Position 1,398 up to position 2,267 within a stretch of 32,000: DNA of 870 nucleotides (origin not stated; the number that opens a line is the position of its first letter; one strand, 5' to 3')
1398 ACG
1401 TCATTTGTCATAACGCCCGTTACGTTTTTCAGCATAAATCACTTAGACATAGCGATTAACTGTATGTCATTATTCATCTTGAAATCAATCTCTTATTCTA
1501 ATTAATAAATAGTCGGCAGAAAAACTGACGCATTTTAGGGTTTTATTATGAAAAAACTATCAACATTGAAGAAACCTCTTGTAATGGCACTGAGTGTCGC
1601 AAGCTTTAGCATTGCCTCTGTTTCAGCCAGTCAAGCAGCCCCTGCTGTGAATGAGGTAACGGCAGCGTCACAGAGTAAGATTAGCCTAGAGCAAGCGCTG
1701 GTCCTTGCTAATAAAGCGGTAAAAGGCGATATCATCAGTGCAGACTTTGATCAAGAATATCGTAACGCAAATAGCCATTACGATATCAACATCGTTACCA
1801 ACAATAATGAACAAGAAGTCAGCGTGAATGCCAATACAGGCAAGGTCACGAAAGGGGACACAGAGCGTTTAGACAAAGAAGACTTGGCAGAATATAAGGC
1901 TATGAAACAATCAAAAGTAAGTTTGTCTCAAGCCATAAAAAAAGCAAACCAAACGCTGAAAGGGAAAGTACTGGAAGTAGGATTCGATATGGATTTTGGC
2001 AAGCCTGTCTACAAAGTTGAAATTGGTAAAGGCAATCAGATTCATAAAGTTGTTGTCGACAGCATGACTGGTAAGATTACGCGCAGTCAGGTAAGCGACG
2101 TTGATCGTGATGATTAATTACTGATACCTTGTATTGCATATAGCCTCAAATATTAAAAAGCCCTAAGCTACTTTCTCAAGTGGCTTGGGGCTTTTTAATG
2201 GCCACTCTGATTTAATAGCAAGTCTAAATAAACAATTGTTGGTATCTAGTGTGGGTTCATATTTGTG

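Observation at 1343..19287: Family of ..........-centred sites in nested inverted pairs that delimit the cargo modules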

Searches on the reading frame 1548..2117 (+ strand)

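Call 27: search_protein_families(library=pfam, proteins=[window:1548-2117:+])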
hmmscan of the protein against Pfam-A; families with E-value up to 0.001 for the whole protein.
window:1548-2117:+ (189 aa): 1 family
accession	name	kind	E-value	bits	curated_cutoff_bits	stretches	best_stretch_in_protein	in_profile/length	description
PF03413.25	PepSY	-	1.4e-24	86.6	24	2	123-179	1-58/60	Peptidase propeptide and YPEB domain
